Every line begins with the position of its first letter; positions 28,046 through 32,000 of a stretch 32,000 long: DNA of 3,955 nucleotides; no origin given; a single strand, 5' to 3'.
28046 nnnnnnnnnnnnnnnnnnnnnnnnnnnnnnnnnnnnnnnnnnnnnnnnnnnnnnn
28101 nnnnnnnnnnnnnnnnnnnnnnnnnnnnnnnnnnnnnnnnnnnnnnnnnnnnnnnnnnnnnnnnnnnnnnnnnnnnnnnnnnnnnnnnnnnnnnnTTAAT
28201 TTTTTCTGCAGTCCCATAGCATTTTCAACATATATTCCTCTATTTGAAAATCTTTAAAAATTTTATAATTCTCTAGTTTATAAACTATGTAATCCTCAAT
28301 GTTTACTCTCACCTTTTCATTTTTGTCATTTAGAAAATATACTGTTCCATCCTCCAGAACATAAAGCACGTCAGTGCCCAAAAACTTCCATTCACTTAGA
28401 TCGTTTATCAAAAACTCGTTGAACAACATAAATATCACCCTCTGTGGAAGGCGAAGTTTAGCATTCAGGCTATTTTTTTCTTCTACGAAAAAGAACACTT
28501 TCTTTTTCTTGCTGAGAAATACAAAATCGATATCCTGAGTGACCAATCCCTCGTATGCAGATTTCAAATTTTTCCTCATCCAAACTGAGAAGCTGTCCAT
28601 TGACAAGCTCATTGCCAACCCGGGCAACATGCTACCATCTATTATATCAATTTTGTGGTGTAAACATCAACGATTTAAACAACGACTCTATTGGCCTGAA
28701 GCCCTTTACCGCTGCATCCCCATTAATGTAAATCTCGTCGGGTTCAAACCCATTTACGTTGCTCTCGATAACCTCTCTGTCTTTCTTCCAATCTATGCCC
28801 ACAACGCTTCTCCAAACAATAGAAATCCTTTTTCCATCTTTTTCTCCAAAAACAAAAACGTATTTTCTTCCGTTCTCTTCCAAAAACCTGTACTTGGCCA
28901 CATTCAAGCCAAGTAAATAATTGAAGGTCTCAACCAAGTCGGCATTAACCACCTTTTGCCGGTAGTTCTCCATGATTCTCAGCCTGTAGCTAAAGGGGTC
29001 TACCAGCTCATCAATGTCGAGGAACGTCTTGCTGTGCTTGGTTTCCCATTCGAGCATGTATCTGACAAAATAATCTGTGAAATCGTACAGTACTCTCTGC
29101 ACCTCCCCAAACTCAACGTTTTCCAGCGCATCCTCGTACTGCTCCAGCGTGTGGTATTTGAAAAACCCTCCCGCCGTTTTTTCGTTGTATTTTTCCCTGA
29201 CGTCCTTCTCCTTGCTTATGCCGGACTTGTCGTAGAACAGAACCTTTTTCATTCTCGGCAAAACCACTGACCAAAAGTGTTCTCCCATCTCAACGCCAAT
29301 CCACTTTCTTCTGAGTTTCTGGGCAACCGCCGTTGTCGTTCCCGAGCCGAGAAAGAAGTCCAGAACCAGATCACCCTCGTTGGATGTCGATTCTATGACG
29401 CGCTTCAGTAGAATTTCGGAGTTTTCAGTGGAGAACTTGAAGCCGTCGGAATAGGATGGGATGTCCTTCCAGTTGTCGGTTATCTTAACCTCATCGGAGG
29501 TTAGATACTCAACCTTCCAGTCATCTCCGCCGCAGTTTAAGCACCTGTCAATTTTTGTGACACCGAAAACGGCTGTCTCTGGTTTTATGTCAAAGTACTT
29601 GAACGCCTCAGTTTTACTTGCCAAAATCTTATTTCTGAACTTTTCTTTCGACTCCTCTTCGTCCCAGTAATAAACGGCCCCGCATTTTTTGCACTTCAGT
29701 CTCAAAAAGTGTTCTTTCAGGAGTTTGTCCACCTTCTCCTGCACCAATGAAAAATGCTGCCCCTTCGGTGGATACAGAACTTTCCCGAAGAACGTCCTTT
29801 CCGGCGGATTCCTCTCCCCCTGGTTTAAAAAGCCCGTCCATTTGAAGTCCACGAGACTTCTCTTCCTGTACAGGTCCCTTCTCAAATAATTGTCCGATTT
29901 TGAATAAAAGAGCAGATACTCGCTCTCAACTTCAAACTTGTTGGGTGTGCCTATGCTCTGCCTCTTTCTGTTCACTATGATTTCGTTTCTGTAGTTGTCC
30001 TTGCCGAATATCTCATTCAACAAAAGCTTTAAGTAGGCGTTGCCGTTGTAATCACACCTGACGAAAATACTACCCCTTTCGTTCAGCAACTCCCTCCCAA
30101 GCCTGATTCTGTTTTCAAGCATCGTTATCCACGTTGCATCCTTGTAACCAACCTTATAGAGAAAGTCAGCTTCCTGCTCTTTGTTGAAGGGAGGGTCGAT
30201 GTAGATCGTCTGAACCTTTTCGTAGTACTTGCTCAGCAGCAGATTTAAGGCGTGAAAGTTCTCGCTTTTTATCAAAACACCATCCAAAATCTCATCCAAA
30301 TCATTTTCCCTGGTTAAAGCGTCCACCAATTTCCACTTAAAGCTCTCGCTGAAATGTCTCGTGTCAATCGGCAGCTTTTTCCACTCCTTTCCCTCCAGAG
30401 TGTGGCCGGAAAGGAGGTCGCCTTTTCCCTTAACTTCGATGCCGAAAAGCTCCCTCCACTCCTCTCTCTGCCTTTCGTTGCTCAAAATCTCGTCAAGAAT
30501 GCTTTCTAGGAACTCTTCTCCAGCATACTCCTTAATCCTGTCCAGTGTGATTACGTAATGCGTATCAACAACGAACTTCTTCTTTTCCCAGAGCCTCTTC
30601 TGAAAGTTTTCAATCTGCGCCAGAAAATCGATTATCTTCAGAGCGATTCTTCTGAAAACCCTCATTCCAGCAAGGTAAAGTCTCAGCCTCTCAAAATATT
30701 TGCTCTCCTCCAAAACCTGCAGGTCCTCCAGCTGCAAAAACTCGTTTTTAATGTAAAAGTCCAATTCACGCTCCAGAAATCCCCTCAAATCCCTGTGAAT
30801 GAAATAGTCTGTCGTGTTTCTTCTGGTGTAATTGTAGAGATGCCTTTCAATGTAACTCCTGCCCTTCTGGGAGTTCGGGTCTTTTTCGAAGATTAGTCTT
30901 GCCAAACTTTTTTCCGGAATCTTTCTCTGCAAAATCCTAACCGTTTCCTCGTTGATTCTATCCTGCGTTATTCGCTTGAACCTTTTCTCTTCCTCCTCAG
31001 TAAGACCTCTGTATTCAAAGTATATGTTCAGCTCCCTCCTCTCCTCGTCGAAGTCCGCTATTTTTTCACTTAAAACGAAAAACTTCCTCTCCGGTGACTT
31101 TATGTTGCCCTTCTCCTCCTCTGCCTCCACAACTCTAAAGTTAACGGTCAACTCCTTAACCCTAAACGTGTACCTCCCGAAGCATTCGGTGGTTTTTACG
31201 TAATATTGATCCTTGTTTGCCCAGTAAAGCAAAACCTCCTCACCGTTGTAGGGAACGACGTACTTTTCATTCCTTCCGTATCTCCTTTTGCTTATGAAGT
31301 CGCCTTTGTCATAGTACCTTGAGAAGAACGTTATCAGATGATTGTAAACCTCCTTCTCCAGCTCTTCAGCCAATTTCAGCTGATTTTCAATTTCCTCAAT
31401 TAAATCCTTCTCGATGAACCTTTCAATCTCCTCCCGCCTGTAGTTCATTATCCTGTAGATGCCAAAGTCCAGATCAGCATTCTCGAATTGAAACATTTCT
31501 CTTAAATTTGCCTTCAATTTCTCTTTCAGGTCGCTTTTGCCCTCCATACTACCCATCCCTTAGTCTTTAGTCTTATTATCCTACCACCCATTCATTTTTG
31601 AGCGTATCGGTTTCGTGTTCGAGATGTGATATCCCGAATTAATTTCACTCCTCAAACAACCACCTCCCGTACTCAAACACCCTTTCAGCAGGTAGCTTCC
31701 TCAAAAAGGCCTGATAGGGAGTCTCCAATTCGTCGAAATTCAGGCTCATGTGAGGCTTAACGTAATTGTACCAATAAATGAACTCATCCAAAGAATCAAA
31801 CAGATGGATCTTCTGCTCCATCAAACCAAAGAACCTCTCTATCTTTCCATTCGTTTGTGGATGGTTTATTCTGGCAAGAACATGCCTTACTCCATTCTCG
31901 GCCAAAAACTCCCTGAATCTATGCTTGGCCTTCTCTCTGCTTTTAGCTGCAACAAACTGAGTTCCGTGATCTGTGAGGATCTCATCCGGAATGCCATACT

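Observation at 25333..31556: Non-canonical four-ORF restriction-modification-like defence cassette, flanked by an IS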

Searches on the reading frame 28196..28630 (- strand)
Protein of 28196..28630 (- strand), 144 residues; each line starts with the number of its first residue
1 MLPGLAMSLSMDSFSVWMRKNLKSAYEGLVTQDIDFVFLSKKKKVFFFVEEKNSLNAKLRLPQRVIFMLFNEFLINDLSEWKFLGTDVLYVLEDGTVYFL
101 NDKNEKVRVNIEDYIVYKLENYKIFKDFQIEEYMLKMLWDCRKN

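Call 3: search_protein_families(library=pfam, proteins=[window:28196-28630:-], max_evalue=0.1)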
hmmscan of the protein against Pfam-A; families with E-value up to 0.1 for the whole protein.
window:28196-28630:- (144 aa): 0 families

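Call 4: search_protein_families(library=padloc, proteins=[window:28196-28630:-], max_evalue=0.1)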
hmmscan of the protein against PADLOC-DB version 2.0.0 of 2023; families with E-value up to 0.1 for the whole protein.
window:28196-28630:- (144 aa): 0 families

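Call 5: search_protein_families(library=ncbifam, proteins=[window:28196-28630:-], max_evalue=0.1)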
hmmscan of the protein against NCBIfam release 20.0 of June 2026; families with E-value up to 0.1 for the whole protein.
window:28196-28630:- (144 aa): 2 families
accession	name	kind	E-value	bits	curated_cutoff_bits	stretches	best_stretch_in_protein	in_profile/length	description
NF034186.3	PRK14891.1-1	equivalog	0.058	13.3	73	0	85-103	14-33/51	50S ribosomal protein L24e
NF006783.0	PRK09293.2-4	equivalog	0.089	11.7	521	0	20-65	216-260/315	class 1 fructose-bisphosphatase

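Call 8: search_solved_structures(query=window:28196-28630:-, max_evalue=10)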
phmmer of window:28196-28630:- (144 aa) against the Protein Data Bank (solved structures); distinct sequences matched with E-value up to 10: 7.
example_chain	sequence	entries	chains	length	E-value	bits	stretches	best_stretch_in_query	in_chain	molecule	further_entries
3fzq_A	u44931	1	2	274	0.41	14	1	27-128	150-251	Putative hydrolase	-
5hvf_A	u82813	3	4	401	1.2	12.6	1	9-61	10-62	Carboxypeptidase B2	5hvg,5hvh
7neu_A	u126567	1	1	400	1.2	12.6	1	9-61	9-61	Carboxypeptidase B2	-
7nee_A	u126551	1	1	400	1.2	12.6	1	9-61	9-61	Carboxypeptidase B2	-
4p10_A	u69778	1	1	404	1.2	12.6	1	9-61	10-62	Carboxypeptidase B2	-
3d68_A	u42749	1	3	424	1.3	12.5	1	9-61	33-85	Carboxypeptidase B2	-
3d66_A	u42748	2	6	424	1.3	12.4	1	9-61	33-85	Carboxypeptidase B2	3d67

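Call 12: find_homologous_proteins(query=window:28196-28630:-, max_evalue=0.01)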
Query window:28196-28630:-: 8 candidates shared short words with the query, none scored E <= 0.01.

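Call 81: search_solved_structures(query=A4, max_evalue=10, show_alignments=2)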
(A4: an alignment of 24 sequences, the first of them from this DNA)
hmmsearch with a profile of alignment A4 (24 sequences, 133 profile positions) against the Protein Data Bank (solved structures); distinct sequences matched with E-value up to 10: 3.
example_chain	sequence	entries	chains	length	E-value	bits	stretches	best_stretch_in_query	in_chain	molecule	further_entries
6qtc_A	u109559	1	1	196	0.59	13.3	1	27-93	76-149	tSH2 domain of transcription elongation factor Spt6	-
3pjp_A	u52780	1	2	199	0.61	13.2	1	27-93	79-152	Transcription elongation factor SPT6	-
8hhj_A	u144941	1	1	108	0.91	12.7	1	16-64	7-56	MafB2 immunity protein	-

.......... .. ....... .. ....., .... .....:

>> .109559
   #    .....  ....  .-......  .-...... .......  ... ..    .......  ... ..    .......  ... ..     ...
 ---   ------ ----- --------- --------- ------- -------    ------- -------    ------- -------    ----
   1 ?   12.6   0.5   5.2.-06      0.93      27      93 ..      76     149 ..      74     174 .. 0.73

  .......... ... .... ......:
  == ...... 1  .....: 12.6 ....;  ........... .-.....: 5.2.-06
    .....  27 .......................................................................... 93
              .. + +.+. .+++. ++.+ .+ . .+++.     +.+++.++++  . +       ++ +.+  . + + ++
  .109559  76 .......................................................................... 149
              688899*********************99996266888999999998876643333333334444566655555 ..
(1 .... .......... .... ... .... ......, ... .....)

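Call 82: search_protein_families(library=pfam, alignment_id=A4, max_evalue=0.05)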
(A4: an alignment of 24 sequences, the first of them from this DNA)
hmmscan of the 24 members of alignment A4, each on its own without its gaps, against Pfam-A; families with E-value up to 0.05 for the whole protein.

A. member 1, seq(144 aa): 0 families

B. families by the number of members that match (of 24 scanned): 9 families
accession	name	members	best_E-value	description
PF08774.17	VRR_NUC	4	0.00012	VRR-NUC domain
PF08378.17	NERD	1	0.0098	Nuclease-related domain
PF18586.7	zf-CCCH_7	1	0.011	Chromatin remodeling factor Mit1 C-terminal Zn finger 1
PF08792.16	A2L_zn_ribbon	1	0.011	A2L zinc ribbon domain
PF19027.5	DUF5752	1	0.019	Family of unknown function (DUF5752)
PF17022.10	PTP2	1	0.021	Polar tube protein 2 from Microsporidia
PF03296.19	Pox_polyA_pol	1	0.027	Poxvirus poly(A) polymerase nucleotidyltransferase domain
PF12541.14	DUF3737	1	0.04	Protein of unknown function (DUF3737)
PF17579.7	DUF5482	1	0.041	Family of unknown function (DUF5482)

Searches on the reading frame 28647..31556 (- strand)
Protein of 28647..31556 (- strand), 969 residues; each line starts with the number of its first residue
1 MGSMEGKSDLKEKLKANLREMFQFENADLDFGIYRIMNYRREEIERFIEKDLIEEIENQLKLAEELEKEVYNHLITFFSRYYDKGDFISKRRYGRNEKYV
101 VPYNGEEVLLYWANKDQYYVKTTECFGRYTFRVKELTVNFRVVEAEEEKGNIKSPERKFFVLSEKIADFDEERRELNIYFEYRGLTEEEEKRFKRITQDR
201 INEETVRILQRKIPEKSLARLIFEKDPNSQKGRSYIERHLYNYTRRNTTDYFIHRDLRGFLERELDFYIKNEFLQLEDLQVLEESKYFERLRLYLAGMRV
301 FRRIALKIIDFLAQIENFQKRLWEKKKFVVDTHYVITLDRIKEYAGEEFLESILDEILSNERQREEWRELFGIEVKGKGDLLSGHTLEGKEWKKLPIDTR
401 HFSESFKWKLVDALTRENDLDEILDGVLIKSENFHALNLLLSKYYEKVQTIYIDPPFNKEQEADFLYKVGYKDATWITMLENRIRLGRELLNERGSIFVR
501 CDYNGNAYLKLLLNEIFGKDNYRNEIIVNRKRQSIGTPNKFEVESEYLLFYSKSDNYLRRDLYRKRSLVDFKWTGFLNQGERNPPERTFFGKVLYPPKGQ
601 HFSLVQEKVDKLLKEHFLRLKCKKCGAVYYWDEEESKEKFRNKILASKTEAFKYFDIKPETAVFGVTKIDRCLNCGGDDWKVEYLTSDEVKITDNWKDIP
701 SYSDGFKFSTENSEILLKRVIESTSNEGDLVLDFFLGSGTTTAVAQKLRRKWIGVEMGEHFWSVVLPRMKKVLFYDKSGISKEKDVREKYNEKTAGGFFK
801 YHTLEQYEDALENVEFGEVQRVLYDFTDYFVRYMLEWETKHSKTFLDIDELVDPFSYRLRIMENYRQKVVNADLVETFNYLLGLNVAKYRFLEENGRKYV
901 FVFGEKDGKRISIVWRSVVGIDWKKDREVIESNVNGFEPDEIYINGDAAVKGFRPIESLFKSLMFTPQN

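Call 3: search_protein_families(library=pfam, proteins=[window:28647-31556:-], max_evalue=0.1)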
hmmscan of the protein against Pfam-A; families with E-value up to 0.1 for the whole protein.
window:28647-31556:- (969 aa): 1 family
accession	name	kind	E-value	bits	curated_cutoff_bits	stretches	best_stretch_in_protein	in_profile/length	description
PF01555.25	N6_N4_Mtase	-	9e-38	130.9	26.7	1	448-762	1-216/221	DNA methylase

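Call 4: search_protein_families(library=padloc, proteins=[window:28647-31556:-], max_evalue=0.1)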
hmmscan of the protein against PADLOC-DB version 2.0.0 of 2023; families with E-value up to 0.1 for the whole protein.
window:28647-31556:- (969 aa): 57 families (the best 25 are shown)
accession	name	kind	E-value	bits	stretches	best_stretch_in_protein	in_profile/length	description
PDLC03638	MTase_III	-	1.2e-174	580.8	1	17-890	11-794/816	Type III methyltransferase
PDLC03646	MTase_III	-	8.2e-132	439.1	4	172-553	240-596/1057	Type III methyltransferase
PDLC03635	MTase_III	-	3.9e-61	205.6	1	412-808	206-604/708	Type III methyltransferase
PDLC03636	MTase_III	-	1e-54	184.3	2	418-556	39-176/575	Type III methyltransferase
PDLC03644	MTase_III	-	1.4e-40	137.6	1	421-805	34-422/542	Type III methyltransferase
PDLC03354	MTase_II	-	4.4e-37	126.1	2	423-560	58-213/425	Type II methyltransferase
PDLC03634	MTase_III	-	1.8e-35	120.9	2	474-758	171-445/621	Type III methyltransferase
PDLC03633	MTase_III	-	1.6e-33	114.3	2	689-769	274-353/616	Type III methyltransferase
PDLC03339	MTase_II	-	2e-27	94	2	436-563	11-146/399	Type II methyltransferase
PDLC03641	MTase_III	-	7.2e-24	82.3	2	474-748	182-431/657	Type III methyltransferase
PDLC03300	MTase_II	-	2.9e-23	80.4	2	706-779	213-286/302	Type II methyltransferase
PDLC03371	MTase_II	-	4.8e-21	73.5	1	630-771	119-254/260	Type II methyltransferase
PDLC03640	MTase_III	-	1.7e-20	71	2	422-552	40-197/654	Type III methyltransferase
PDLC03642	MTase_III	-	3.7e-20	70.1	1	426-559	83-222/528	Type III methyltransferase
PDLC03299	MTase_II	-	3.8e-20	70.6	2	710-789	198-275/296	Type II methyltransferase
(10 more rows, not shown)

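Call 5: search_protein_families(library=ncbifam, proteins=[window:28647-31556:-], max_evalue=0.1)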
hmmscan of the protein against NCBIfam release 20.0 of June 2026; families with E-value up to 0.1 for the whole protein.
window:28647-31556:- (969 aa): 3 families
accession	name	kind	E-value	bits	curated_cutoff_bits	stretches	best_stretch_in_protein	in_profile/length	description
NF008572.0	PRK11524.1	equivalog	4e-19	68.8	292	2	709-793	196-280/294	adenine-specific DNA-methyltransferase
NF050803.1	DnaMtaseCcrMCaul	equivalog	4.4e-16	58.7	830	1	708-787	186-265/350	adenine-specific DNA-methyltransferase CcrM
NF010253.0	PRK13699.1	subfamily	6e-07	29.4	244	1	702-772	138-208/226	DNA methyltransferase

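Call 7: search_solved_structures(query=window:28647-31556:-, max_evalue=0.01)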
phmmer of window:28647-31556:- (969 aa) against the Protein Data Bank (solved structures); distinct sequences matched with E-value up to 0.01: 9.
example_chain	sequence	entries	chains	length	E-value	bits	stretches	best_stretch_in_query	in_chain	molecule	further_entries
6k0w_B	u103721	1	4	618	4.3e-22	81.1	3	474-559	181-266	Adenine specific DNA methyltransferase (Mod)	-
4zcf_A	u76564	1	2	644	3.2e-17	65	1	464-560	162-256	Restriction endonuclease EcoP15I, modification subunit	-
7dsu_A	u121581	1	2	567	3.9e-15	58.1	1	408-553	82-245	Mbo45V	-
1g60_A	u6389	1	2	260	4.4e-10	41.4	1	714-761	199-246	Adenine-specific Methyltransferase MboIIA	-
6pbd_A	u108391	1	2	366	1.8e-08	36.1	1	703-772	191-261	Modification methylase CcrMI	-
5hek_A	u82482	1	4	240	1.4e-06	29.8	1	705-770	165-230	Adenine specific DNA methyltransferase (DpnA)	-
5hfj_A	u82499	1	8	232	2.3e-06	29.1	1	705-768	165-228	Adenine specific DNA methyltransferase (DpnA)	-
8s9m_A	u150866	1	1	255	8.8e-05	23.9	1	715-764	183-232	DNA cytosine-N4 methyltransferase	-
8s9n_A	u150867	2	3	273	9.4e-05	23.7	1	715-764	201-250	DNA cytosine-N4 methyltransferase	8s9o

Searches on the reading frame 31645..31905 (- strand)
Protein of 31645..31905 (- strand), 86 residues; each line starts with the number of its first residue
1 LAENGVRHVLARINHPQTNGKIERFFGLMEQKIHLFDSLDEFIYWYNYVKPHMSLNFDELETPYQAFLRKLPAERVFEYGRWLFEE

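Call 3: search_protein_families(library=pfam, proteins=[window:31645-31905:-], max_evalue=0.1)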
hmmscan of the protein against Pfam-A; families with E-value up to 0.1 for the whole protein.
window:31645-31905:- (86 aa): 1 family
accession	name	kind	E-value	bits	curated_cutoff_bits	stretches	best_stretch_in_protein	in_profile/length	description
PF13683.12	rve_3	-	3.5e-09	36.7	26.5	1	4-56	1-63/67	Integrase core domain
